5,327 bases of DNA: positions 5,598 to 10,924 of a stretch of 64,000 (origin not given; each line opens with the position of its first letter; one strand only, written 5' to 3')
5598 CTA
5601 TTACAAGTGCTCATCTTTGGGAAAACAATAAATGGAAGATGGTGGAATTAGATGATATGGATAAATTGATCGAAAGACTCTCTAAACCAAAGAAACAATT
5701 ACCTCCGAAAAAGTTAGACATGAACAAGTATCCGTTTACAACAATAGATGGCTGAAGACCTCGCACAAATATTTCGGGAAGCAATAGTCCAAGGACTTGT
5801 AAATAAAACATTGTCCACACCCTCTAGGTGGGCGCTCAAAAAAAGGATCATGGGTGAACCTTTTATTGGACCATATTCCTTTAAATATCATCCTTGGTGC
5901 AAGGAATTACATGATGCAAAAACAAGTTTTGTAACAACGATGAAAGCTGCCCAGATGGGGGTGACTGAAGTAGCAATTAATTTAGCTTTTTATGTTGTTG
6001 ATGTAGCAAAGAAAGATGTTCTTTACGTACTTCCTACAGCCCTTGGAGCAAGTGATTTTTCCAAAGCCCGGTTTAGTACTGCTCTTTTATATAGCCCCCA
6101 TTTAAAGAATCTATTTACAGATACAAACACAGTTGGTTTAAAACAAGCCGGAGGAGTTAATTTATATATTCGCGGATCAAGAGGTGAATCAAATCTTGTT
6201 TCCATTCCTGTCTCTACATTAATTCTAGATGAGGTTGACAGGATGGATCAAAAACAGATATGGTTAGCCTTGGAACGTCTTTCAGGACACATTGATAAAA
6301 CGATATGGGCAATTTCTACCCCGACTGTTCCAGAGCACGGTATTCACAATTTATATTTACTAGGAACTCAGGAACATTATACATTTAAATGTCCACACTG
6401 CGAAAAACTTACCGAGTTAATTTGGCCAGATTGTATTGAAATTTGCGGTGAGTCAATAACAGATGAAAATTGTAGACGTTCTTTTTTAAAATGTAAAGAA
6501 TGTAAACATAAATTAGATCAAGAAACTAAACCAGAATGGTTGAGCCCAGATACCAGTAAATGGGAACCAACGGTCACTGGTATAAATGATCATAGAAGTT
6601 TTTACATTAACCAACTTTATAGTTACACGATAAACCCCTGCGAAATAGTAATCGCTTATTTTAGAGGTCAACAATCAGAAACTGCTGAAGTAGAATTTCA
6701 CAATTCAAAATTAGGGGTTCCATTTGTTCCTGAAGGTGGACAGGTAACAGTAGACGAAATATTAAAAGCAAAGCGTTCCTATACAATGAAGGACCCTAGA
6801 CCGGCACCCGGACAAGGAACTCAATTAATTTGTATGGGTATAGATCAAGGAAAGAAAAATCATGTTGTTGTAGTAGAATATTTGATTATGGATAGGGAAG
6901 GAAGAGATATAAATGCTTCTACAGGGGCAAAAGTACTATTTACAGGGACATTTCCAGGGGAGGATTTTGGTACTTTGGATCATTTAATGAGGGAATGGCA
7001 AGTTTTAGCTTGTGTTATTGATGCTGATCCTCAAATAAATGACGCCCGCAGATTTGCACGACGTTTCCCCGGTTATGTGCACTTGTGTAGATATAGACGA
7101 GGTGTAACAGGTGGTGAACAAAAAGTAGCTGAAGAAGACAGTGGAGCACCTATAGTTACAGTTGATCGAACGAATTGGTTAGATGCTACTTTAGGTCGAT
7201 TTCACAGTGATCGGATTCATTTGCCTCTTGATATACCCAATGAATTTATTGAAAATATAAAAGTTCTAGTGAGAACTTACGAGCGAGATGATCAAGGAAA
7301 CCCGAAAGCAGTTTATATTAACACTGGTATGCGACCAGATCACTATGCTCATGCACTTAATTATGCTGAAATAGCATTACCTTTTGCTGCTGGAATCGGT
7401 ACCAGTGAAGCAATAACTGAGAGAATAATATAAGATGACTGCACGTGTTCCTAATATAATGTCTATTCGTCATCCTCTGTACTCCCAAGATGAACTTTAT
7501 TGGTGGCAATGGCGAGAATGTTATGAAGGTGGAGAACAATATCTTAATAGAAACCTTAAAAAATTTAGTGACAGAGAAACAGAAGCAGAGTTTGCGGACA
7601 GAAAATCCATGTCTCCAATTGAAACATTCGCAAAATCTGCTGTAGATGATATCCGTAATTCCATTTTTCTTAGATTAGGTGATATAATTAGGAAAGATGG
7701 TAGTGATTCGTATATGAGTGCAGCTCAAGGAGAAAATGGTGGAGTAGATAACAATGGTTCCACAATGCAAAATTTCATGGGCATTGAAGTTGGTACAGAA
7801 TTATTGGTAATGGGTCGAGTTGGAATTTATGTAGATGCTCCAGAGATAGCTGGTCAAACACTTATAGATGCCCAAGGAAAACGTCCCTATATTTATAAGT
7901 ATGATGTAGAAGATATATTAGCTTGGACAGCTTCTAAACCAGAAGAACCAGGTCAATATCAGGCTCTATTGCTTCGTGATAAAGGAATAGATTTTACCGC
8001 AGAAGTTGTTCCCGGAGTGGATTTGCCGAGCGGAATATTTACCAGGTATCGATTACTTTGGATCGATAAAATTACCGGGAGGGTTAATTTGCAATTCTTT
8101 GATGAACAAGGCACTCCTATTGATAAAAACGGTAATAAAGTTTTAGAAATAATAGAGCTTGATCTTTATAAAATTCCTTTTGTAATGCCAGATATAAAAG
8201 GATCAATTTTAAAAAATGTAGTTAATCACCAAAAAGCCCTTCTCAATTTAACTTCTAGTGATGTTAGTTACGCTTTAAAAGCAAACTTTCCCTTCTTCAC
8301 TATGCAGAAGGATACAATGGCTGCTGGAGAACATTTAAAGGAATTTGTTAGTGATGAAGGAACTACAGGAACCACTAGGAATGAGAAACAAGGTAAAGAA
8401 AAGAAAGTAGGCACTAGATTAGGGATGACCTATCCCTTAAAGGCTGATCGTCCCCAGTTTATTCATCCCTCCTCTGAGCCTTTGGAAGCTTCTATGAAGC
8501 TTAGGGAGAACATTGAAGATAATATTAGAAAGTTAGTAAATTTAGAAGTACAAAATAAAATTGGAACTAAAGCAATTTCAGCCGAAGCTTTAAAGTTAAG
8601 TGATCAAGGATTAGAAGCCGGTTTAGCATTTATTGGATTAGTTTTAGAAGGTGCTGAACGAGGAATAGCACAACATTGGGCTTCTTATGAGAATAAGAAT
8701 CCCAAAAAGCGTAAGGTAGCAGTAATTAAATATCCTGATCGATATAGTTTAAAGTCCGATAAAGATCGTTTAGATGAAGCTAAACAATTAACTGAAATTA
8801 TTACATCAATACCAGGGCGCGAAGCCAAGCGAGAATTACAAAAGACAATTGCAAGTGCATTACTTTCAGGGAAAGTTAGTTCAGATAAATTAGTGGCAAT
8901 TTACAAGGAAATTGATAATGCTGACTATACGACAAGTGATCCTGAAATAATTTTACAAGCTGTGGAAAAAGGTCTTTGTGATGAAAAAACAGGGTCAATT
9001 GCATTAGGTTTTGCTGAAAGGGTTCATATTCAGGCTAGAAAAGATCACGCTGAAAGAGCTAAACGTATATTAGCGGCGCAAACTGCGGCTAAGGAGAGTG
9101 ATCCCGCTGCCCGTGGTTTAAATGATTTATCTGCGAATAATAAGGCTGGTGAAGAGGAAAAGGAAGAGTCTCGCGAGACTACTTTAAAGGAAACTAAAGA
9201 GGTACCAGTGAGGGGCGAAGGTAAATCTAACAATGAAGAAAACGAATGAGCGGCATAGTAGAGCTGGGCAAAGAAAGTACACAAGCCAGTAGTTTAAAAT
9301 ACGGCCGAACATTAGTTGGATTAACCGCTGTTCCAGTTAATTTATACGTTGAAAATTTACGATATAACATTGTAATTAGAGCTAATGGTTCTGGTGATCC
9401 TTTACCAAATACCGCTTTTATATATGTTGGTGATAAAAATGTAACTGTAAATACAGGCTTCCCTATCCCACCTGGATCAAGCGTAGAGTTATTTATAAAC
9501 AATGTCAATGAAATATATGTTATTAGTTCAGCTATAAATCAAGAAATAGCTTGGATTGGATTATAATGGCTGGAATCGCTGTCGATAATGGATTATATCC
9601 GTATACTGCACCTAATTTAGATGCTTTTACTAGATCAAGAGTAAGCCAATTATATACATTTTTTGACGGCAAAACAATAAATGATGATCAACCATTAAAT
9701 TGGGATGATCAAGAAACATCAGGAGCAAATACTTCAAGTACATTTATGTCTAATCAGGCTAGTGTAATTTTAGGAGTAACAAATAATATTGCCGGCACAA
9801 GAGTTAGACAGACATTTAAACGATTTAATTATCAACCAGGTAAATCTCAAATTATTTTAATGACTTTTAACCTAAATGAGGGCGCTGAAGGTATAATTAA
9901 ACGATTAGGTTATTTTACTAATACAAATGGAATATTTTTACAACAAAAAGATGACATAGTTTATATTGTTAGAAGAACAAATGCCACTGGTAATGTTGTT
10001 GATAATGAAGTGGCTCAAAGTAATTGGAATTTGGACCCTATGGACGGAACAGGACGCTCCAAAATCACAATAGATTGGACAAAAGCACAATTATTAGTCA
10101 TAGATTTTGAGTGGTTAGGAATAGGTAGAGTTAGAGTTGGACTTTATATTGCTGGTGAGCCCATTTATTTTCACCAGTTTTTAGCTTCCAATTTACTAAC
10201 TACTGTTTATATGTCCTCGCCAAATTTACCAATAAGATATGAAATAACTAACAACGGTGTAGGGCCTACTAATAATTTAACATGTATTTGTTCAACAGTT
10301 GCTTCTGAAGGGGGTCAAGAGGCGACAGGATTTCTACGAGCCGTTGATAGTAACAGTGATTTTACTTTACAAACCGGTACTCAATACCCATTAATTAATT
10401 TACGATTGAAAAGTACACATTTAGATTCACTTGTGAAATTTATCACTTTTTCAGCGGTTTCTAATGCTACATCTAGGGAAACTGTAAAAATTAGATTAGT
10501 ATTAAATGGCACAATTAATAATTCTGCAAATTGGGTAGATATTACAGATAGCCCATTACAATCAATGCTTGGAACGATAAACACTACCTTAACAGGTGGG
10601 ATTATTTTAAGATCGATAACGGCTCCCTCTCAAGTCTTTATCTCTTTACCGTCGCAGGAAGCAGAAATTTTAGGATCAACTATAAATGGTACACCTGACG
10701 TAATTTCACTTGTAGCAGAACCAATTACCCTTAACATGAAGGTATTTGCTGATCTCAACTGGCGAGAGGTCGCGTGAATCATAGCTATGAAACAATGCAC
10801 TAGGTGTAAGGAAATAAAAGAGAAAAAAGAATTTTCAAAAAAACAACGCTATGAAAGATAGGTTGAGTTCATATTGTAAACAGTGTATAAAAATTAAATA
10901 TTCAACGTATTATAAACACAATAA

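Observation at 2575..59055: Single-base homopolymer indels are concentrated in nuclease genes, suggesting real inactivation or slippage-dependent control rather than random error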

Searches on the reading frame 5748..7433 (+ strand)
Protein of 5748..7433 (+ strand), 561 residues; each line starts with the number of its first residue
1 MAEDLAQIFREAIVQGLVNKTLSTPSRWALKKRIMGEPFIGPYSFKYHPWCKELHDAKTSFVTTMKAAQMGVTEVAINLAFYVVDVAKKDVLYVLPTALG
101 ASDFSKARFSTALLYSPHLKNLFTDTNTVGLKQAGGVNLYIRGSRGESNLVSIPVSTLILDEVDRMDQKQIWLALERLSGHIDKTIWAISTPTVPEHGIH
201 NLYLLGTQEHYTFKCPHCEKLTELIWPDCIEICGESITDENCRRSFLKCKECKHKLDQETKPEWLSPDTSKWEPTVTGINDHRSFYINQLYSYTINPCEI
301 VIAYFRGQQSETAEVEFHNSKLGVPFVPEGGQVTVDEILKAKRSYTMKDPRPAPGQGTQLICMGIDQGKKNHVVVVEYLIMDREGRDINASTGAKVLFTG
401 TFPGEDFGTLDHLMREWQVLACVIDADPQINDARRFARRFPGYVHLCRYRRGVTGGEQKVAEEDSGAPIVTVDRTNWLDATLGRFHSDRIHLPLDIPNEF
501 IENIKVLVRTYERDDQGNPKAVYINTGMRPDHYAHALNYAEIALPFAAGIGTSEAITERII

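Call 10: search_dna_similar(query=window:5748-7433:+, collection=phages, mode=protein, max_rows=25)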
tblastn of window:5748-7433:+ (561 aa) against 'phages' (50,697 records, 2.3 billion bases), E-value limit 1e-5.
Records with a match: 1021; places in all: 1022; records where one place covers at least 80% of the query: 107.
Best place of each record, by identity: <60% 1021.
By first word of the organism name: Staphylococcus 288; Bacillus 236; Flavobacterium 78; Enterococcus 62; Vibrio 58; Listeria 54; Lactobacillus 26; Bacteriophage 20; Pseudomonas 19; Proteus 19; and 49 more.
By host as written in the record: - 108; Staphylococcus aureus 92; Flavobacterium columnare 62; Listeria monocytogenes 43; Bacillus cereus 26; Bacillus subtilis 26; Staphylococcus sp. 25; Bacillus thuringiensis subsp. kurstaki 20; and 275 more.
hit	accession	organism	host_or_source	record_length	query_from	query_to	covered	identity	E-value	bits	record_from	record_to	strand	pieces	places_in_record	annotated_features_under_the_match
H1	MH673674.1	Thermus phage phiMa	Thermus thermophilus HB8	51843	36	559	93%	26.6%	1e-30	133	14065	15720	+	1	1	hypothetical protein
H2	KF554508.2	Bacillus phage CP-51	Bacillus cereus HER1399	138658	7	544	96%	25.8%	3e-24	113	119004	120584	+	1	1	putative large terminase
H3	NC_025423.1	Bacillus phage CP-51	Bacillus cereus HER1399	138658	7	544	96%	25.8%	3e-24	113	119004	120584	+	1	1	terminase large subunit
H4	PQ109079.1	Thermus phage Cumys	Thermus thermophilus HB8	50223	36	559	93%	26.4%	7e-30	131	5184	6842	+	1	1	TerL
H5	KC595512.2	Bacillus phage JL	Bacillus cereus BGSC 6E1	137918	7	544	96%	25.4%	1e-23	112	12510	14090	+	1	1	although not included in this record, this repeat region also exists ... | terminase large subunit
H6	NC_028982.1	Bacillus phage JL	Bacillus cereus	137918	7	544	96%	25.4%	1e-23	112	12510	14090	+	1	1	although not included in this record, this repeat region also exists ... | terminase large subunit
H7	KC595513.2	Bacillus phage Shanette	Bacillus cereus BGSC 6E1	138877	7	544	96%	25.4%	1e-22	109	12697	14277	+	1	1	although not included in this record, this repeat region also exists ... | terminase large subunit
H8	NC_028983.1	Bacillus phage Shanette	Bacillus cereus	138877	7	544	96%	25.4%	1e-22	109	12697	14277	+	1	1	although not included in this record, this repeat region also exists ... | terminase large subunit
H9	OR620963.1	Yersinia phage fHe-Yen8-01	Yersinia enterocolitica serotype O:8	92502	54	552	89%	26.1%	2e-29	129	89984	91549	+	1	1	terminase large subunit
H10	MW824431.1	Vibrio phage PS14A.1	Vibrio crassostreae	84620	5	556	98%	23.4%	4e-18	94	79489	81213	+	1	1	hypothetical protein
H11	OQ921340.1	Bacillus phage SPO1L5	Bacillus subtilis BEST7003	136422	5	544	96%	23.8%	4e-22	107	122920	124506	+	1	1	hypothetical protein (x2)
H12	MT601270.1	Bacillus phage vB_BsuM-Goe9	Bacillus subtilis Delta6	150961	5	544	96%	23.8%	4e-22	107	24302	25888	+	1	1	terminase large subunit | hypothetical: putative DNA binding protein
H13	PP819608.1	Bacillus phage Adastra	Bacillus subtilis CU 1065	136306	2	544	97%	23.5%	3e-22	107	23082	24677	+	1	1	terminase large subunit | ribosome_binding_site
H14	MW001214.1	Bacillus phage SP8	Bacillus subtilis Marburg strain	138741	2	544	97%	23.5%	3e-22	107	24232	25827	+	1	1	terminase large subunit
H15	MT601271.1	Bacillus phage vB_BsuM-Goe10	Bacillus subtilis Delta6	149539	2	544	97%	23.4%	2e-20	101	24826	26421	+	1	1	putative terminase large subunit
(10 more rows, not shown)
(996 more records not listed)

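Call 14: find_related_loci(query=window:5748-7430:+, collection=viral_contigs, flank=10000)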
Query window:5748-7430:+ (561 aa) in viral_contigs; peptide patterns used: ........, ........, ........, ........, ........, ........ (x = any residue, [..] = any of these).
119 stretches matched a pattern; 85 encode a relative of the query (tblastn E <= 1e-3); the best 80 are kept; 80 distinct loci.
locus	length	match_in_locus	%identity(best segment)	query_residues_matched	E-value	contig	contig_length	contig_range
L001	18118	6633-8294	66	4-556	0e+0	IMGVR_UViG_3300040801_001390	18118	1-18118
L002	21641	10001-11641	67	9-561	0e+0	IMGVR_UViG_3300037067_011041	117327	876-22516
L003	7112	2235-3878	67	9-561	0e+0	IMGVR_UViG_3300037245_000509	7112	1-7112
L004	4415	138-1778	67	9-561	0e+0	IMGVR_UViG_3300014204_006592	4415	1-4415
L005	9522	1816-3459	67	9-561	0e+0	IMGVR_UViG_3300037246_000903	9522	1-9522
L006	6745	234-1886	65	1-556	0e+0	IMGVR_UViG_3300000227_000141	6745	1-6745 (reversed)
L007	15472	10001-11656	66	3-561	0e+0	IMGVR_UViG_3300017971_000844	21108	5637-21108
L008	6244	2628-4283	66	3-561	0e+0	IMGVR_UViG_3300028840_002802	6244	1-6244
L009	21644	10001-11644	64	5-556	0e+0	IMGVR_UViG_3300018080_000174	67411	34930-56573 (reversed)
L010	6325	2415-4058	65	5-556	0e+0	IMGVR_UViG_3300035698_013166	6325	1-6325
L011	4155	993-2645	64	1-556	0e+0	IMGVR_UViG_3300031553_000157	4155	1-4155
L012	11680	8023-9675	65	1-556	0e+0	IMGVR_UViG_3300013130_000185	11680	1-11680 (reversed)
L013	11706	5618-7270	65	1-556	0e+0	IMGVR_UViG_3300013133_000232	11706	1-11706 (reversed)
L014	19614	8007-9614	66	9-549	0e+0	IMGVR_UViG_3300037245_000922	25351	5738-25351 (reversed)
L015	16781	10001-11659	63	1-556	0e+0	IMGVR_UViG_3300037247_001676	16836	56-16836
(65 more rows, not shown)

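Call 15: find_encoding_contigs(protein=window:5748-7430:+, flank=10000, max_places=10)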
Protein window:5748-7430:+ (561 aa): 1 contig read that carries it; 1 place shown.
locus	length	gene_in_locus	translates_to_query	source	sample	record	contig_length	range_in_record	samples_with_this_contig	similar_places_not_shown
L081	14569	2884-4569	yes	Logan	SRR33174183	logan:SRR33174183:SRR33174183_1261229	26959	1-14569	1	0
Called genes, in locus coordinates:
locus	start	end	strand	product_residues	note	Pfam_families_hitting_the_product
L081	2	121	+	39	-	?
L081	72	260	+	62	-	PF02945:Endonuclease_7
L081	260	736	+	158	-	PF00085:Thioredoxin, PF13098:Thioredoxin_2 (faint)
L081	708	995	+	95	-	-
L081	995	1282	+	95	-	-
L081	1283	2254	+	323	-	PF13385:Laminin_G_3 (weak)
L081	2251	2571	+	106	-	-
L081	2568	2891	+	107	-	-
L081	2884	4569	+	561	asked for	PF05876:GpA_ATPase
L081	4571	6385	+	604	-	-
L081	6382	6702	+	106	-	-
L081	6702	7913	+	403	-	-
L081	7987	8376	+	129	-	PF02945:Endonuclease_7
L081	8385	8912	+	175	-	PF20557:DnaT_2 (faint)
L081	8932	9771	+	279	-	-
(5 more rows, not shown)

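Call 25: find_related_loci(query=window:5748-7430:+, collection=metagenome_contigs, flank=10000)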
Query window:5748-7430:+ (561 aa) in metagenome_contigs; peptide patterns used: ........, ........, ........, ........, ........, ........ (x = any residue, [..] = any of these).
294 stretches matched a pattern; 83 encode a relative of the query (tblastn E <= 1e-3); the best 80 are kept; 80 distinct loci.
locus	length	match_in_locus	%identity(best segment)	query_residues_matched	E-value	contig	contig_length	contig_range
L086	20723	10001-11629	68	5-550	0e+0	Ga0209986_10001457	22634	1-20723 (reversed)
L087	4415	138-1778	67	9-561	0e+0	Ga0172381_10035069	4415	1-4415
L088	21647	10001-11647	66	4-556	0e+0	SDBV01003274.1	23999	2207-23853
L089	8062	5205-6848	66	5-556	0e+0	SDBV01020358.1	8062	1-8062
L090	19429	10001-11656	65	1-556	0e+0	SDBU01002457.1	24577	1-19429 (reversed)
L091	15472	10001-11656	66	3-561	0e+0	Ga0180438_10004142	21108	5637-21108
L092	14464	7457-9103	65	4-556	0e+0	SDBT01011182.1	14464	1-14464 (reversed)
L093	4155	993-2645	64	1-556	0e+0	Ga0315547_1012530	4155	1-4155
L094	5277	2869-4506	65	11-561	0e+0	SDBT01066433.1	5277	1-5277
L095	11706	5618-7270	65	1-556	0e+0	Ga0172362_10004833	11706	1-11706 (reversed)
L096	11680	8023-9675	65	1-556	0e+0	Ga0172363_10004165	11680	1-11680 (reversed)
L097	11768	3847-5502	64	1-556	0e+0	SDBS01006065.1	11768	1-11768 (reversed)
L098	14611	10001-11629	65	1-548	0e+0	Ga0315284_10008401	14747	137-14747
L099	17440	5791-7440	63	1-556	0e+0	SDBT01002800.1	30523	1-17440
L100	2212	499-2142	62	9-561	0e+0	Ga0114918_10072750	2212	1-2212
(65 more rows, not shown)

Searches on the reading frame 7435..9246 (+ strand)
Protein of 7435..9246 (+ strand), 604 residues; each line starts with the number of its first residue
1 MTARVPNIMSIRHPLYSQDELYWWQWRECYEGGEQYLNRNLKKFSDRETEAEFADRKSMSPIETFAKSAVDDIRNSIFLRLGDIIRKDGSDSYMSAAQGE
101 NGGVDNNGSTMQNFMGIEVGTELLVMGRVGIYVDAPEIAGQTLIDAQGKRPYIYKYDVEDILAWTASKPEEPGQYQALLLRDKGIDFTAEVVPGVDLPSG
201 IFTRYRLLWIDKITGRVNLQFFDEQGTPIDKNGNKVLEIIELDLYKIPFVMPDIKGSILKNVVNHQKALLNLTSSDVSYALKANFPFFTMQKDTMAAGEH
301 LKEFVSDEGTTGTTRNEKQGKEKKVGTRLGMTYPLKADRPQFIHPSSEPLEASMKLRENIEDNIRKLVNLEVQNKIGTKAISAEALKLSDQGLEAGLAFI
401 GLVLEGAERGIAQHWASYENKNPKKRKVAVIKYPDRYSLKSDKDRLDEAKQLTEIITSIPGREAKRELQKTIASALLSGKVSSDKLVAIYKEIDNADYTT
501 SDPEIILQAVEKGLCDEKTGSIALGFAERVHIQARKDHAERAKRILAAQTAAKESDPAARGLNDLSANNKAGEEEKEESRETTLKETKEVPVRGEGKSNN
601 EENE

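Call 81: search_protein_families(library=phrogs, proteins=[window:7435-9246:+], max_evalue=0.001)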
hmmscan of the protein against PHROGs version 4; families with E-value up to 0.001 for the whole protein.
window:7435-9246:+ (604 aa): 2 families
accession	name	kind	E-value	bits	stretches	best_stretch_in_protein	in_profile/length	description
phrog_145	-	head and packaging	1e-27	98.1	1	9-470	10-445/493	portal protein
phrog_12458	-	unknown function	1.9e-05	25.2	1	7-135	28-150/265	-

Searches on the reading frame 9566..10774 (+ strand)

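Call 81: search_protein_families(library=phrogs, proteins=[window:9566-10774:+], max_evalue=0.001)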
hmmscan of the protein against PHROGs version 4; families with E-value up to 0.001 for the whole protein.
window:9566-10774:+ (403 aa): 2 families
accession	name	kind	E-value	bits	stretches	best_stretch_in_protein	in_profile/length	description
phrog_1645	-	head and packaging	6.1e-85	286.6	1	16-402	49-439/440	virion structural protein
phrog_5838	-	head and packaging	2.6e-21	76.2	1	145-239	567-660/1106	virion structural protein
